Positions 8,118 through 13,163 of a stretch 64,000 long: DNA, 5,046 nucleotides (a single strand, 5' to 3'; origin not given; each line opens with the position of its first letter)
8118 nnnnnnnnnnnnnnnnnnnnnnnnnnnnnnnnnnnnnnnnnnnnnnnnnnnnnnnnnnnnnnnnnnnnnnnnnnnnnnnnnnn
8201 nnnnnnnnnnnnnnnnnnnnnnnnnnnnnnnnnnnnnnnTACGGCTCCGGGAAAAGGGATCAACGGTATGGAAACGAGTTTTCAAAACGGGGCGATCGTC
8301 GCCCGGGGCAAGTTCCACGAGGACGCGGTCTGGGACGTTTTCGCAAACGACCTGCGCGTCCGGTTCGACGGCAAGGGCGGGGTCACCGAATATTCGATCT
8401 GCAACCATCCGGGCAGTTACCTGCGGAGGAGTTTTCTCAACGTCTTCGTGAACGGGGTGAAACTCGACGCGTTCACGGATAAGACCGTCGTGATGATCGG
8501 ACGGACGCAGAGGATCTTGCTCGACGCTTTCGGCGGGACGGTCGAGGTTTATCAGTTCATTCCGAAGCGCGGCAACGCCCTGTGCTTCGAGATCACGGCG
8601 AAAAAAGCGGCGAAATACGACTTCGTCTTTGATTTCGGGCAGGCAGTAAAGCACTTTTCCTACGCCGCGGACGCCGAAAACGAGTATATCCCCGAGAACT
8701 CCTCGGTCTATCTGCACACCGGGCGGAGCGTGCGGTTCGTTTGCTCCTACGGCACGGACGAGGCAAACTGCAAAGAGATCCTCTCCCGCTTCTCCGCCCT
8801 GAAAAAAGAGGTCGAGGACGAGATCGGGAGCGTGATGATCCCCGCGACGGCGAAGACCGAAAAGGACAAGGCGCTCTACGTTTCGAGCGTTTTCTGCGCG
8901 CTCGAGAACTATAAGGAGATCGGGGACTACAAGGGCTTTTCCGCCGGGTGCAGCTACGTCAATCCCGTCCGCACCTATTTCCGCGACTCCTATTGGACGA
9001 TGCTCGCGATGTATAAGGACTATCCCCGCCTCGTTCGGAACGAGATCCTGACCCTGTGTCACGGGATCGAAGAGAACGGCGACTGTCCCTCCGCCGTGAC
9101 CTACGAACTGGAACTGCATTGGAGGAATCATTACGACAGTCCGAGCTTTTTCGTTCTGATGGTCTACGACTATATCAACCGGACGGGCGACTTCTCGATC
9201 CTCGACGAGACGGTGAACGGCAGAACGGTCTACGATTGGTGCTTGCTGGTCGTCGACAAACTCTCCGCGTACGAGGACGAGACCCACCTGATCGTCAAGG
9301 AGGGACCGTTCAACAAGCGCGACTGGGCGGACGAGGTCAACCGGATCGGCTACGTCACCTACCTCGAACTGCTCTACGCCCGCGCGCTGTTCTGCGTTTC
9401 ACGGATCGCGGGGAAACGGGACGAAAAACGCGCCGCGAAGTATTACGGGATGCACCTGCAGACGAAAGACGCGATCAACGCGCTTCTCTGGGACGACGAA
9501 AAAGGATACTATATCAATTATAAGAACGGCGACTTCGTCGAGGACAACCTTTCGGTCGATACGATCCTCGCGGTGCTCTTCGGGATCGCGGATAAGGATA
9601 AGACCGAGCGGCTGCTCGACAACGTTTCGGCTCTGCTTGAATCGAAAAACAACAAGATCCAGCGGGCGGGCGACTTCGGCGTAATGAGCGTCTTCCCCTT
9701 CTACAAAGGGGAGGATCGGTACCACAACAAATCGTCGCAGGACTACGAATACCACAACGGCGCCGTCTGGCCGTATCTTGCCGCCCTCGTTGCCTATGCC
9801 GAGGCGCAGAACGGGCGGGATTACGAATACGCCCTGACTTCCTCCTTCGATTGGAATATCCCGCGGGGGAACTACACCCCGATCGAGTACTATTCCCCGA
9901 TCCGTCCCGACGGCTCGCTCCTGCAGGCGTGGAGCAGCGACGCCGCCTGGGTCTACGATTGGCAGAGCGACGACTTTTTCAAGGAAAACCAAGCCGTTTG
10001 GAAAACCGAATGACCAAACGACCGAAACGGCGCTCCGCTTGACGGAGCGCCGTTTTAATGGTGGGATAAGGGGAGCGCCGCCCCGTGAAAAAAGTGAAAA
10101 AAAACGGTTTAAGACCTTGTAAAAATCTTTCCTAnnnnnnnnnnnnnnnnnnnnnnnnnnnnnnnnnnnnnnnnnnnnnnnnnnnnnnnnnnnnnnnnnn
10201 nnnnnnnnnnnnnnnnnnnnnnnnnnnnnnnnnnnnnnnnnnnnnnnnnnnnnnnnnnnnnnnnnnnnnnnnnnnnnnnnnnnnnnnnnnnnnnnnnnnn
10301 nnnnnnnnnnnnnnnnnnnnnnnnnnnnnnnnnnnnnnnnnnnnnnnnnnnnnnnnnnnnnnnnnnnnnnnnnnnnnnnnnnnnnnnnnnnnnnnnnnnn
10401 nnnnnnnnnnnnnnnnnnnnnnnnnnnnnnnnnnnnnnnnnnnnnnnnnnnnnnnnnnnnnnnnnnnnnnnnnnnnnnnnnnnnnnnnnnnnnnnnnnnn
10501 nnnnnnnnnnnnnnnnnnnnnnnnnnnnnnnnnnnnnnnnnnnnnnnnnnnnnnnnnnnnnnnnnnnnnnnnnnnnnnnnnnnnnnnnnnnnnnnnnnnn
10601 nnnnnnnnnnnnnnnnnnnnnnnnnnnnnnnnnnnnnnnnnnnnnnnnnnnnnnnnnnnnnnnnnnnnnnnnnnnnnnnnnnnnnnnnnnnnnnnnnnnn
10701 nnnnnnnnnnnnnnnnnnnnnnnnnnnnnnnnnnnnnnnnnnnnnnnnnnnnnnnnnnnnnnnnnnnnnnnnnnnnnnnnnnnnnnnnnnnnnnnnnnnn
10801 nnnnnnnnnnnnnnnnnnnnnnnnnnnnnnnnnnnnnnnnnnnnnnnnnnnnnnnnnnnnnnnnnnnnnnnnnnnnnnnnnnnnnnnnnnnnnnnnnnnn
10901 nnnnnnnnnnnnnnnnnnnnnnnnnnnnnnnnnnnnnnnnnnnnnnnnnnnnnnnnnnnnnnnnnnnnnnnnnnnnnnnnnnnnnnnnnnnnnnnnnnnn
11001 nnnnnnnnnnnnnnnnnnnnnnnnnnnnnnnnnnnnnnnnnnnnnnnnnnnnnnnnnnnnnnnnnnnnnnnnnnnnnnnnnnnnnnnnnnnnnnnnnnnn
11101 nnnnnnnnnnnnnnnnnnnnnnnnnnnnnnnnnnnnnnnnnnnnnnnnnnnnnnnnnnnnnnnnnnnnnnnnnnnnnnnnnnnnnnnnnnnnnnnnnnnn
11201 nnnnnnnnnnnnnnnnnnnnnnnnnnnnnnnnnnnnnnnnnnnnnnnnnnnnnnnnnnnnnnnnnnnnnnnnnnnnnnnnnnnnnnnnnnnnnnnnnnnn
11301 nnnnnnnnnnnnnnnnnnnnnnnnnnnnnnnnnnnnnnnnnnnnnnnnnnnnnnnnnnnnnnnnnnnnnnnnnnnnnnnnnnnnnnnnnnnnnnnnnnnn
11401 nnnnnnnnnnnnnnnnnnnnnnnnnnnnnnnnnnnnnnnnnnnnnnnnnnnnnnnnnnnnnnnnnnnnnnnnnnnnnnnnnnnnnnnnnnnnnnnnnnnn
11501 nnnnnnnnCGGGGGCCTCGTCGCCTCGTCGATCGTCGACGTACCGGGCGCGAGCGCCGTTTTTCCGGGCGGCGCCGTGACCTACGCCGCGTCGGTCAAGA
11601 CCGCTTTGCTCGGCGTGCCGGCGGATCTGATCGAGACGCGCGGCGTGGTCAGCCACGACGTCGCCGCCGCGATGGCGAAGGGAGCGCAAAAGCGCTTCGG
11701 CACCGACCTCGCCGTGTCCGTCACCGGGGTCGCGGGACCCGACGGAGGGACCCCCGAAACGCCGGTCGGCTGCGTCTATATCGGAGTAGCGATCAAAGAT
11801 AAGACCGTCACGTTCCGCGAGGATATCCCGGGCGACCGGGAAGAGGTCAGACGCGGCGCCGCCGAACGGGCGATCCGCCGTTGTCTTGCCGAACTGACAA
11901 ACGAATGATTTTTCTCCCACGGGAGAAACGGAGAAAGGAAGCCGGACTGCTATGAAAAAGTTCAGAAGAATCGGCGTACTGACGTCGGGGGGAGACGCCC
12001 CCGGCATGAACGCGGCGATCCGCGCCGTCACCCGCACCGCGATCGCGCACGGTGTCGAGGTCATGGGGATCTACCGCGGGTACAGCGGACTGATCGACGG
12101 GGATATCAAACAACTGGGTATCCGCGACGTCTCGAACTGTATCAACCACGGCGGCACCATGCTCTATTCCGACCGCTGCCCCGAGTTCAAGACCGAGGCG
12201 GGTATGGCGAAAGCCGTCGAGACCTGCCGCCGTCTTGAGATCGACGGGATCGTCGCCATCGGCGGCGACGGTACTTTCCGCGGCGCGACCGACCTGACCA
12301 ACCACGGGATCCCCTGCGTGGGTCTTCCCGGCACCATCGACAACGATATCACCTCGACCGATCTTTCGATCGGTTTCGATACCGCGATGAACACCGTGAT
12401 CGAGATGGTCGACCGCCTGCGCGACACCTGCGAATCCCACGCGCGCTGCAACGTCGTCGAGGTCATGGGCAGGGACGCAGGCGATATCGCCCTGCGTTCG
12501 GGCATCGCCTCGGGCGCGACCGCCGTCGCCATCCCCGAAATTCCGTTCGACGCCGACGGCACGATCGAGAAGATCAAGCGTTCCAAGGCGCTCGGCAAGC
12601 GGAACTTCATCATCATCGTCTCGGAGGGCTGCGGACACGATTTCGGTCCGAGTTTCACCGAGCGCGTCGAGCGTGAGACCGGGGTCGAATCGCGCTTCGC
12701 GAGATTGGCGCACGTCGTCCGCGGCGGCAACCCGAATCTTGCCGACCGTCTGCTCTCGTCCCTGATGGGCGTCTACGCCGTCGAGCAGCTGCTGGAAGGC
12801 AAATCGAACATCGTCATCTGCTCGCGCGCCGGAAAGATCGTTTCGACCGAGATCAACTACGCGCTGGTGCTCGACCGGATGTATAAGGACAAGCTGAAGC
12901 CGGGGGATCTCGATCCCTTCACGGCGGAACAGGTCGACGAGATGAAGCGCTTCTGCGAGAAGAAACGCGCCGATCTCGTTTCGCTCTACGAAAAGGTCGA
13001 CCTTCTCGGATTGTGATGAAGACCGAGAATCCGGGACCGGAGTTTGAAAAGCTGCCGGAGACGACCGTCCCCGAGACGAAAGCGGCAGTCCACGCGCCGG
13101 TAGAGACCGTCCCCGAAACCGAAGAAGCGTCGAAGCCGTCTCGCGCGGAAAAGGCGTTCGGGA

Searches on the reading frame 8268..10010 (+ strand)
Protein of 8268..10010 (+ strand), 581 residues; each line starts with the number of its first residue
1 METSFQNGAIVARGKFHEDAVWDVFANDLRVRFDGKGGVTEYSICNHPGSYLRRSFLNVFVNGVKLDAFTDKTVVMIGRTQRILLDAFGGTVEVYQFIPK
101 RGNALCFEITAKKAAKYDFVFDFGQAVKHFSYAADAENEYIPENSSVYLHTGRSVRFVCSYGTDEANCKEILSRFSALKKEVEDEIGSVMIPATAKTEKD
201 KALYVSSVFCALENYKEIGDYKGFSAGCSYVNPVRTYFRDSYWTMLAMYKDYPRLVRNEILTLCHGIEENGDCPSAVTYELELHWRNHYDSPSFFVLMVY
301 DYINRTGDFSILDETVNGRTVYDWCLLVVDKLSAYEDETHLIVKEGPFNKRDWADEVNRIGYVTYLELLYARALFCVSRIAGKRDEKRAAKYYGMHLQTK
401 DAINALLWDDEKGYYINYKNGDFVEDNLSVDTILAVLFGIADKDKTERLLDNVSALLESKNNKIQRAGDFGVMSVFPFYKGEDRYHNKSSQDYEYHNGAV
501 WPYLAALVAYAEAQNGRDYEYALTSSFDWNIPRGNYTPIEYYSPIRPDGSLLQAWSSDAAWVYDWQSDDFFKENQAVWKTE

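Call 121: search_protein_families(library=pfam, proteins=[window:8268-10010:+], max_evalue=0.00001)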
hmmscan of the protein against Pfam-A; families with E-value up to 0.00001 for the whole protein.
window:8268-10010:+ (581 aa): 4 families
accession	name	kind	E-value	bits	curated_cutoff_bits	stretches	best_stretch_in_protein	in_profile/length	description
PF06202.20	GDE_C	-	2.2e-08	33.9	21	1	285-556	76-361/367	Amylo-alpha-1,6-glucosidase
PF22422.2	MGH1-like_GH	-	2.3e-08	34.4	27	1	364-544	177-342/356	Mannosylglycerate hydrolase MGH1-like glycoside hydrolase domain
PF17167.11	Glyco_hydro_94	-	2.1e-07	30.5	27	1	290-461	123-304/420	Glycosyl hydrolase 94 superfamily, catalytic domain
PF01204.24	Trehalase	-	6e-07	29.1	21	0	384-463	328-408/512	Trehalase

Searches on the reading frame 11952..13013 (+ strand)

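Call 121: search_protein_families(library=pfam, proteins=[window:11952-13013:+], max_evalue=0.00001)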
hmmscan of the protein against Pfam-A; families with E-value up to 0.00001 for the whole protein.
window:11952-13013:+ (354 aa): 1 family
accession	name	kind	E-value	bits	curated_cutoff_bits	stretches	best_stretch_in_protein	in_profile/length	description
PF00365.25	PFK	-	7.5e-104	347.4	30.9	1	6-279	1-276/277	Phosphofructokinase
